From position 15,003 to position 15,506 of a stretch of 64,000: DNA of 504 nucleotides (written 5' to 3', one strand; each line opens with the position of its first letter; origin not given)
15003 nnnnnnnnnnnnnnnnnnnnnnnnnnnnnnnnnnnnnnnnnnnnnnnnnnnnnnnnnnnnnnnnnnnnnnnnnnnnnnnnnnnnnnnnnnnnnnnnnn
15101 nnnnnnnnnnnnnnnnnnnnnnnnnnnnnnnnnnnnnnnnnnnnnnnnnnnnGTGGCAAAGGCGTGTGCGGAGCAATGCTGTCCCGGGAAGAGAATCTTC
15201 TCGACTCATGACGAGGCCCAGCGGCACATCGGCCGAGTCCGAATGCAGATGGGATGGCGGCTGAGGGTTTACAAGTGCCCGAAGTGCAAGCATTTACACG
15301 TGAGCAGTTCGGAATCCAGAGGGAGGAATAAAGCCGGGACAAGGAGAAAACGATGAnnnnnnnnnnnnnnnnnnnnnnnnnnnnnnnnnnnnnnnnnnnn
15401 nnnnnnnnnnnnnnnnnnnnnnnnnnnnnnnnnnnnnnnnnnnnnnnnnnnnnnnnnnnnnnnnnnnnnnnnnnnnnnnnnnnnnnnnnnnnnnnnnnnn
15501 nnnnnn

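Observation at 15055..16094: Compact operon of six tiny, translationally coupled ORFs (zinc-ribbon protein + acidic protein + TM peptide + three more) wedged between a DMT transporter and RNase J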

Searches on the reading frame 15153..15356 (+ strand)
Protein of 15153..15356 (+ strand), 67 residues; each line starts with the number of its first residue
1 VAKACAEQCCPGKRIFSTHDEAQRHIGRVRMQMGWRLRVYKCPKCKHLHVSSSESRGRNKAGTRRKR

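Call 3: search_protein_families(library=pfam, proteins=[window:15153-15353:+], max_evalue=10)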
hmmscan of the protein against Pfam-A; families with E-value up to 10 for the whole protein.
seq(67 aa): 2 families
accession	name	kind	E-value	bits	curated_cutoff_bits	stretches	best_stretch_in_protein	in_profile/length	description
PF20020.4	DUF6431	-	0.048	13.9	26.6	1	9-50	3-43/82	Domain of unknown function (DUF6431)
PF22811.2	Zn_ribbon_NrdR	-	0.09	13.2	27.2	1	41-67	2-29/42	Transcriptional repressor NrdR-like, N-terminal domain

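Call 4: search_protein_families(library=phrogs, proteins=[window:15153-15353:+], max_evalue=10)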
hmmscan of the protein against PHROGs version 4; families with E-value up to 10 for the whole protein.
seq(67 aa): 6 families
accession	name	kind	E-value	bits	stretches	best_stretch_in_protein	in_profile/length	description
phrog_14788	-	unknown function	0.00034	22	1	9-65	11-69/71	-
phrog_3424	-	unknown function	0.0012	20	1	7-59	7-69/95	-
phrog_15216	-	unknown function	0.0036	18.3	1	4-63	9-73/78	-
phrog_9124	-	unknown function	0.02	16.3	1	9-46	11-50/74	-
phrog_3786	-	unknown function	0.03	15.3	1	23-52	15-47/86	-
phrog_6283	-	unknown function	0.075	14.1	1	36-48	7-19/56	-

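Call 10: find_encoding_contigs(protein=window:15153-15356:+, flank=10000, max_places=10)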
Protein window:15153-15356:+ (67 aa): no gene with exactly this product is on record in the collection.

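Call 14: find_homologous_proteins(query=window:15153-15353:+, max_evalue=0.01)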
Query seq(67 aa): 1 candidates shared short words with the query, none scored E <= 0.01.

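Call 24: find_related_loci(query=window:15153-15353:+, collection=viral_contigs, flank=8000)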
Query seq(67 aa) (67 aa) in viral_contigs; peptide patterns used: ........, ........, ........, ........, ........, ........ (x = any residue, [..] = any of these).
5 stretches matched a pattern, but none encodes a relative of the query by tblastn (E <= 1e-3).

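Call 30: find_homologous_proteins(query=A2, max_evalue=0.01)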
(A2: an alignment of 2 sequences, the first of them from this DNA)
Query A2 (2 sequences) (67 aa, profile of the alignment): 1 proteins with E <= 0.01 among 14 candidates.
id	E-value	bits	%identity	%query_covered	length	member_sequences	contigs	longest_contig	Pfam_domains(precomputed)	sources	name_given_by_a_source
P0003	2.8e-57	210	53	48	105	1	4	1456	-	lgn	-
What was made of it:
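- Tried and rejected: A profile of o67 plus P0003 recovered only P0003 (call 30).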

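Call 32: search_dna_similar(query=window:15153-15353:+, collection=phages, mode=protein, max_evalue=10, max_rows=30)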
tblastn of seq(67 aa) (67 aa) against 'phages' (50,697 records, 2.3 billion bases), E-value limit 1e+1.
Records with a match: 18; places in all: 18; records where one place covers at least 80% of the query: 0.
Best place of each record, by identity: <60% 18.
By first word of the organism name: Pseudomonas 6; Bordetella 4; Streptomyces 2; Mycobacterium 2; Rhodococcus 2; Bacteriophage 1; Streptococcus 1.
By host as written in the record: - 4; Streptomyces griseofuscus ATCC 23916 2; Mycobacterium smegmatis mc2 155 2; Rhodococcus erythropolis RIA 643 2; Pseudomonas aeruginosa F002 1; Pseudomonas aeruginosa PACL 1; Pseudomonas aeruginosa ST773 (NDM-1-producing) 1; Bordetella bronchiseptica 1; and 4 more.
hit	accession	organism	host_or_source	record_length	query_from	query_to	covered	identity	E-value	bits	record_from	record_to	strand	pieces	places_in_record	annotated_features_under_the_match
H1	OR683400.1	Pseudomonas phage Alize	Pseudomonas aeruginosa F002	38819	22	59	57%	46.2%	2e+0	31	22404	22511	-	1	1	hypothetical protein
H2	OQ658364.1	Pseudomonas phage sp.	Pseudomonas aeruginosa PACL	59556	22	59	57%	46.2%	6e+0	30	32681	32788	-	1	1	hypothetical protein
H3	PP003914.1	Pseudomonas phage vB_Pae_U2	Pseudomonas aeruginosa ST773 ...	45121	22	59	57%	46.2%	8e+0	29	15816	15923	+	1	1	hypothetical protein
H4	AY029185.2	Bordetella phage BPP-1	-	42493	6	49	66%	38.6%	8e+0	29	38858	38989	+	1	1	bbp44: Bbp44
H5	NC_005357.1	Bordetella phage BPP-1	Bordetella bronchiseptica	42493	6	49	66%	38.6%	8e+0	29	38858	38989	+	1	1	Bbp44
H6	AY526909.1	Bordetella phage BIP-1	-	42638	6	49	66%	38.6%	8e+0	29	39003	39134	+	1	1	none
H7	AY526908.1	Bordetella phage BMP-1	-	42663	6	49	66%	38.6%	8e+0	29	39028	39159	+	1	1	none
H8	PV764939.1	Pseudomonas phage vB_PaeP_VL3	Pseudomonas aeruginosa ATCC 27853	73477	14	58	67%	37.5%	9e+0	29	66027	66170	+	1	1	hypothetical protein (x2)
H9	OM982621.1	Pseudomonas phage Astolliot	Pseudomonas syringae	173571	13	52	60%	41.5%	2e-1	34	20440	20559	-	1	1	hypothetical protein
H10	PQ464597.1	Pseudomonas phage Milchi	Pseudomonas poae Z9_5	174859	13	52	60%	41.5%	2e-1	34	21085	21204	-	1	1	hypothetical protein (x2)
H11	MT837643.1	Bacteriophage sp.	human fecal samples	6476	24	66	64%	34.9%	9e+0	29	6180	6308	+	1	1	record has no annotation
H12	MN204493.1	Streptomyces phage Zuko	Streptomyces griseofuscus ATCC 23916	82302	10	50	61%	34.1%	3e+0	30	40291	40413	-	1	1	none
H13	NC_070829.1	Streptomyces phage Zuko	Streptomyces griseofuscus ATCC 23916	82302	10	50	61%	34.1%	3e+0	30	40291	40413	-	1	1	none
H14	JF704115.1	Mycobacterium phage Yoshi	Mycobacterium smegmatis mc2 155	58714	11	51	61%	34.1%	9e+0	29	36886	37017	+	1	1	60: antirepressor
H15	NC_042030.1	Mycobacterium phage Yoshi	Mycobacterium smegmatis mc2 155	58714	11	51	61%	34.1%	9e+0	29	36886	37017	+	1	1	60: anti-repressor Ant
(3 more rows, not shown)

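Call 40: search_solved_structures(query=A2, max_evalue=10, show_alignments=3)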
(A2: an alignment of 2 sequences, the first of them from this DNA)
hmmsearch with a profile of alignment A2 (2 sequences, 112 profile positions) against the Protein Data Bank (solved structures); distinct sequences matched with E-value up to 10: 1.
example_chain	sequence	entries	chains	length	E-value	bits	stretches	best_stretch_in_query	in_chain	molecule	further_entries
3kv4_A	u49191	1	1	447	0.51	13.9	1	31-76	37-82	PHD finger protein 8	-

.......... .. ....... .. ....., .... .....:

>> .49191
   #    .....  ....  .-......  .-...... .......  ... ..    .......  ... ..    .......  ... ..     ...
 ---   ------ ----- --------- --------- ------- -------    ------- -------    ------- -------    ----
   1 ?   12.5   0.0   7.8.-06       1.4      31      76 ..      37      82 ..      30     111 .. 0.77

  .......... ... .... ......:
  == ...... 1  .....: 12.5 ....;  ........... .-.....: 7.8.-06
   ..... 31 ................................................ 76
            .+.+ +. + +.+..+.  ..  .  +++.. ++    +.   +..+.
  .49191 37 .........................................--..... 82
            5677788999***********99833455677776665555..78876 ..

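Call 48: search_protein_families(library=ncbifam, proteins=[window:15153-15353:+], max_evalue=10)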
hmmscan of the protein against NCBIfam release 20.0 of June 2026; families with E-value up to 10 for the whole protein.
seq(67 aa): 1 family
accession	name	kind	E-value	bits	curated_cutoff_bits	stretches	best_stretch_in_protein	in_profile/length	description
NF052617.1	slr0373_blue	equivalog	0.017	15.1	100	1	25-50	46-71/113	slr0373 family blue light stress response protein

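Call 49: search_protein_families(library=padloc, proteins=[window:15153-15353:+], max_evalue=10)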
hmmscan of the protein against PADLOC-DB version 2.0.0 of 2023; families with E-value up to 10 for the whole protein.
seq(67 aa): 0 families

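Call 51: search_dna_similar(query=window:15153-15353:+, collection=plasmids, mode=protein, max_evalue=1, max_rows=25)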
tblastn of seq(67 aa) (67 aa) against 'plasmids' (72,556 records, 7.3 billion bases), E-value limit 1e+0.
No match.

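Call 52: find_related_loci(query=A2, collection=viral_contigs, flank=8000)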
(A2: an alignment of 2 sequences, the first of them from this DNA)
Query A2 (67 aa) in viral_contigs; peptide patterns used: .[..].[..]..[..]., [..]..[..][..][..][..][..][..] (x = any residue, [..] = any of these).
62 stretches matched a pattern; 4 encode a relative of the query (tblastn E <= 1e-3); 4 distinct loci.
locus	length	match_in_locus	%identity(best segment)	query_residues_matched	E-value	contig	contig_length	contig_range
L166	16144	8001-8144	33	10-57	6e-7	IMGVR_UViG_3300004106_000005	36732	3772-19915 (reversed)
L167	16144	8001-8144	33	10-57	6e-7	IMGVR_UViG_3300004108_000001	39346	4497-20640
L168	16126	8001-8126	33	10-51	6e-6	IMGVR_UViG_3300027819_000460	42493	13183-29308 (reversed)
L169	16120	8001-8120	40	12-51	4e-5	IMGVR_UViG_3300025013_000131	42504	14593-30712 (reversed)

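Call 58: find_related_loci(query=A3, collection=viral_contigs, flank=6000)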
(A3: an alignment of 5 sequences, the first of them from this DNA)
Query A3 (67 aa) in viral_contigs; peptide patterns used: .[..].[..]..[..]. (x = any residue, [..] = any of these).
51 stretches matched a pattern; 4 encode a relative of the query (tblastn E <= 1e-3); 4 distinct loci.
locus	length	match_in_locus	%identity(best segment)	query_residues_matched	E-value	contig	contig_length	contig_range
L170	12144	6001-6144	33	10-57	4e-7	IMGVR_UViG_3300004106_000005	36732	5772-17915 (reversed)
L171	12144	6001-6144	33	10-57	4e-7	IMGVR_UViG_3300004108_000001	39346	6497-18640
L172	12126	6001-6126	33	10-51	4e-6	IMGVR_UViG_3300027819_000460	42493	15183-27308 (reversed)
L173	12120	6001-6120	40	12-51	3e-5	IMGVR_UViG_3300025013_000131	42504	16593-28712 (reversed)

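Call 59: search_solved_structures(query=A3, max_evalue=10, show_alignments=3)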
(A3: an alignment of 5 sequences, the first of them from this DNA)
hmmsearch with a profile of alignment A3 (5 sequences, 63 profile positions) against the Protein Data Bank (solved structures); distinct sequences matched with E-value up to 10: 6.
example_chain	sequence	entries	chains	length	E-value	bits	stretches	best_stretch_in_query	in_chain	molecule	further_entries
7aoc_I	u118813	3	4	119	3.7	10.7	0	37-48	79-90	DNA-directed RNA polymerase I subunit RPA12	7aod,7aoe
2ey4_E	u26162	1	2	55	4.7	10.4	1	32-47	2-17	Ribosome biogenesis protein Nop10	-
3lwo_B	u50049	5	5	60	7.5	9.8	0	32-47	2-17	Ribosome biogenesis protein Nop10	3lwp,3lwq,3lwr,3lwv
2hvy_C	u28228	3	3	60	8.7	9.6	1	32-46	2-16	Ribosome biogenesis protein Nop10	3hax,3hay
9i5t_4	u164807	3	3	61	9.4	9.5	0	34-49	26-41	Large ribosomal subunit protein bL32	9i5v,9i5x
2aus_D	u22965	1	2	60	9.9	9.4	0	32-46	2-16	Ribosome biogenesis protein Nop10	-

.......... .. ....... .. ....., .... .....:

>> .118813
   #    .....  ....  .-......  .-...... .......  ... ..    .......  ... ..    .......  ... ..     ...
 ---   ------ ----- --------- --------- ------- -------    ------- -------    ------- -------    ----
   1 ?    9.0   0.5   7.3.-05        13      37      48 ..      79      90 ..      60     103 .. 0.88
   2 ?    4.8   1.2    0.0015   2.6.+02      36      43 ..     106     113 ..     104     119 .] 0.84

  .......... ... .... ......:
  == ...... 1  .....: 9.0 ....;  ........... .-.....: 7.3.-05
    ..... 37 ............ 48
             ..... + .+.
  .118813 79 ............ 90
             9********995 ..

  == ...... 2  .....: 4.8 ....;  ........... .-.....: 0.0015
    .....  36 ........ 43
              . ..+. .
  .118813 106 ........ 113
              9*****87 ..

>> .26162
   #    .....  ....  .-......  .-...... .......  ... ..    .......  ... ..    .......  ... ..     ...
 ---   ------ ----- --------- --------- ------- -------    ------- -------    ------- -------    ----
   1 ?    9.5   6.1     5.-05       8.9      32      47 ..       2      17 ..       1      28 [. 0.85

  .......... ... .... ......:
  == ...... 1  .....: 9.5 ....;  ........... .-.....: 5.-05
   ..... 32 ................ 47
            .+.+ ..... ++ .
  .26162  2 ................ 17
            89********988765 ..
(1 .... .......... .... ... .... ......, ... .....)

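Call 72: search_solved_structures(query=A5, max_evalue=10, show_alignments=3)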
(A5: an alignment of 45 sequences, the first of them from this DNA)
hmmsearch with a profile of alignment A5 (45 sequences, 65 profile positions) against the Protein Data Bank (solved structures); distinct sequences matched with E-value up to 10: 12.
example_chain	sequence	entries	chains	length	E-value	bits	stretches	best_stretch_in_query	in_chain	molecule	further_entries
2i13_A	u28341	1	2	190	5.3e-07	32.8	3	24-44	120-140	Aart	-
1mey_C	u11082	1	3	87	0.0012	22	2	29-44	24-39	CONSENSUS ZINC FINGER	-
3kv4_A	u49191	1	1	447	0.22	14.7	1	28-47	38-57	PHD finger protein 8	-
9i5t_4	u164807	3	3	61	0.25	14.6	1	21-49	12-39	Large ribosomal subunit protein bL32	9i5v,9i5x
1wep_A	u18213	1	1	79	0.43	13.8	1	28-44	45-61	PHF8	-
9e71_Bc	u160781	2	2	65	0.62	13.3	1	30-44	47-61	Small zinc finger protein HVO-2753-like zinc-binding pocket domain-containing protein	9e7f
3kqi_A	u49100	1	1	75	0.71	13.1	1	28-47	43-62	PHD finger protein 2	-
7aoc_I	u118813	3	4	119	0.71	13.1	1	38-53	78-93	DNA-directed RNA polymerase I subunit RPA12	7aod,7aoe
7m10_A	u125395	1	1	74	0.85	12.9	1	28-47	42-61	Lysine-specific demethylase PHF2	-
3kv5_D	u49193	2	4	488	1.2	12.4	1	29-53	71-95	JmjC domain-containing histone demethylation protein 1D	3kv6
8f8y_A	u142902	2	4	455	1.6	12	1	28-47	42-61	Lysine-specific demethylase PHF2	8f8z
2m4y_A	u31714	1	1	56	3.1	11.1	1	36-44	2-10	Rubredoxin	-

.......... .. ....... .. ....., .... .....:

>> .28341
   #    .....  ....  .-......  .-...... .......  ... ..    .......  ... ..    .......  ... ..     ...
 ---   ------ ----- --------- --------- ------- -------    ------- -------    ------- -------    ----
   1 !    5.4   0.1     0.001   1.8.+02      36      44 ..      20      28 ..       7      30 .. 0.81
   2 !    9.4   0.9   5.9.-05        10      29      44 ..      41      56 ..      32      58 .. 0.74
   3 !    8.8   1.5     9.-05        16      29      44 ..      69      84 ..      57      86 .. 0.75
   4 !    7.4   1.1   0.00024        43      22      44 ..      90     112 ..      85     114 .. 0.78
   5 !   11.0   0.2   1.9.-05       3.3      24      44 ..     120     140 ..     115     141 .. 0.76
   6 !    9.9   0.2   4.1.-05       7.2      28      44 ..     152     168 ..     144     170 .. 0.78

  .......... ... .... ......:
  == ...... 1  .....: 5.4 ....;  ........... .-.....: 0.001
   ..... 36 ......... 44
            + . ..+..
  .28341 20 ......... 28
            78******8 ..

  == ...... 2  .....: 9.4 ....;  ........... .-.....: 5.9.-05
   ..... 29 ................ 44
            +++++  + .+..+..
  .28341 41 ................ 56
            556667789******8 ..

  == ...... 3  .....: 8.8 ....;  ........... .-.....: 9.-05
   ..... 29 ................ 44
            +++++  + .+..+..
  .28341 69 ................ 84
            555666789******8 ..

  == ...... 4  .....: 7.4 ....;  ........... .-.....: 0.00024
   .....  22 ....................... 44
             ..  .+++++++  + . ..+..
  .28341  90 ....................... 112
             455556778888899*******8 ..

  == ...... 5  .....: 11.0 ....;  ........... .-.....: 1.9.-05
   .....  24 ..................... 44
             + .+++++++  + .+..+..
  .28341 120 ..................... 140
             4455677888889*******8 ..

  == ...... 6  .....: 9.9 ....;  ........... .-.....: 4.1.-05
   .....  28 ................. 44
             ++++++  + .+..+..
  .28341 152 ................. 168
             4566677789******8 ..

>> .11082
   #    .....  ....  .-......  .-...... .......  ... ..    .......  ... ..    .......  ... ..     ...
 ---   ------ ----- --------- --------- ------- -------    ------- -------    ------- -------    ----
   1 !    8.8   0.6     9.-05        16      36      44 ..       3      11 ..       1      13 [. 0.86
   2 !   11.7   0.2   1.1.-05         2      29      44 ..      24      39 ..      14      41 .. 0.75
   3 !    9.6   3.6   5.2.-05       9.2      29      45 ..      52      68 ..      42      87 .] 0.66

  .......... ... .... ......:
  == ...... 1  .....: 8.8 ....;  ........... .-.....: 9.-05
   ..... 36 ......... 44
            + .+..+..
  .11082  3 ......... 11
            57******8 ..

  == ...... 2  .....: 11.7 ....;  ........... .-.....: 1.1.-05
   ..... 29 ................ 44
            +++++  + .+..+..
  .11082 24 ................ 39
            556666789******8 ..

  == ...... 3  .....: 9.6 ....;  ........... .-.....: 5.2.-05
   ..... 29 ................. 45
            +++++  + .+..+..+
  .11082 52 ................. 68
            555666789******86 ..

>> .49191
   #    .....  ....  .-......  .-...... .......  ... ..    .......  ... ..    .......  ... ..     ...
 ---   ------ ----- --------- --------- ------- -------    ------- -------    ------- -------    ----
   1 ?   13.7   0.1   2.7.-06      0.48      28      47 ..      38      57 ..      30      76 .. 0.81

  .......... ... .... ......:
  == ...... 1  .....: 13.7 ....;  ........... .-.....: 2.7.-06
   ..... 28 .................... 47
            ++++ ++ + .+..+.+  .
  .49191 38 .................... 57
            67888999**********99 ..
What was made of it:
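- Closest known: Zinc-ribbon transcription factors. Different: PDB profile hits are only the YxCPxCG linker motif of C2H2 fingers (call 72).
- Tried and rejected: The PDB profile search hit only the YxCPxCG linker of C2H2 fingers, which I reject as motif repetition (call 72).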

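Call 79: predict_structure(alignment_id=A2)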
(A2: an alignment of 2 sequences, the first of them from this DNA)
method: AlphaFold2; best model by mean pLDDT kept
length: 67 residues; sequences in the alignment: 2
mean_pLDDT: 69.6   pTM: 0.49
mean pLDDT of the five models: 69.6, 68.4, 67.2, 66.7, 63.2
residues with pLDDT >= 90: 0; 70-90: 41; 50-70: 14; < 50: 12
segments of 3 or more residues with pLDDT < 50: 1-3, 58-60, 62-67
pLDDT, mean of each block of 10 residues (from residue 1): 57 79 85 78 80 56 45
secondary structure, 60 per line:
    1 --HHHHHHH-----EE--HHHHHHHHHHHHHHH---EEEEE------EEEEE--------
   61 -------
elements in order: H3-9 H19-33 E37-41 E48-52
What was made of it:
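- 15153..15356 (+): o67, a 67-aa basic protein (pI 10.9) and divergent member of a phage CCCH small zinc-binding family (PHROGs 15216, 3424, 14788). It has a GTG start and SD AGGAGG. The AF2 core has pLDDT about 80 with beta-alpha-beta-beta topology (call 79).
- On Phage small CCCH protein family (PHROG 15216/3424/14788): The AF2 model places the CPKC knuckle between two strands (call 79).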

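Call 83: fold_search(model_id=the predicted structure, library=viral)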
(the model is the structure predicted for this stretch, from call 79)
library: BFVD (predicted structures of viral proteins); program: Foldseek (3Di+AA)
matches with E <= 10: 685; with E <= 0.001: 0
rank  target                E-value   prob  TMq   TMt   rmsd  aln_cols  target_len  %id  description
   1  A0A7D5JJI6            1.6e-02  1.00  0.64  0.61   4.0        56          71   25  (no name in the UniProt tables at hand)
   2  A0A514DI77            1.6e-02  1.00  0.61  0.20   6.4        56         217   25  Helix-turn-helix DNA binding domain protein [Microbacterium phage Cressida]
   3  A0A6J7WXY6            1.7e-02  1.00  0.57  0.59   6.9        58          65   26  Uncharacterized protein [uncultured Caudovirales phage]
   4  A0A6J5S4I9            2.4e-02  1.00  0.57  0.43   5.3        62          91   24  Uncharacterized protein [uncultured Caudovirales phage]
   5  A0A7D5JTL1            3.8e-02  0.98  0.56  0.41   9.6        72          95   22  (no name in the UniProt tables at hand)
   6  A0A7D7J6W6            4.6e-02  1.00  0.62  0.77   4.1        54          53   28  Uncharacterized protein [Pseudomonas phage Persinger]
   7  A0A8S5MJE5            4.6e-02  1.00  0.51  0.45   4.1        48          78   21  Uncharacterized protein [CrAss-like virus sp. ctcfK29]
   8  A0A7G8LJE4            4.9e-02  1.00  0.64  0.79   1.9        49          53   18  (no name in the UniProt tables at hand)
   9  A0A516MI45            4.9e-02  1.00  0.59  0.48   5.1        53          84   32  (no name in the UniProt tables at hand)
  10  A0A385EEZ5            5.6e-02  1.00  0.56  0.58   2.9        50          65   24  Uncharacterized protein [Caulobacter phage CcrBL9]
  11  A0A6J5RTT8            5.6e-02  1.00  0.51  0.68   2.4        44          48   27  Uncharacterized protein [uncultured Caudovirales phage]
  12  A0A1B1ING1            7.7e-02  1.00  0.59  0.61   3.4        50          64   18  (no name in the UniProt tables at hand)
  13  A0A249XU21            8.8e-02  0.97  0.54  0.53  10.8        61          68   21  Uncharacterized protein [Mycobacterium phage Phabba]
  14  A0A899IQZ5            9.4e-02  0.99  0.59  0.15   6.0        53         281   21  Helix-turn-helix DNA binding domain protein [Microbacterium phage NoodlelyBoi]
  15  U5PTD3                1.0e-01  0.99  0.54  0.72   2.4        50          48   24  Uncharacterized protein [Clavibacter phage CN1A]
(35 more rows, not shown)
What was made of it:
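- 15153..15356 (+): BFVD matches are small phage proteins (call 83).
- BFVD structural neighbours are small phage proteins, and two are N-terminal domains of HTH DNA-binding proteins (call 83).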
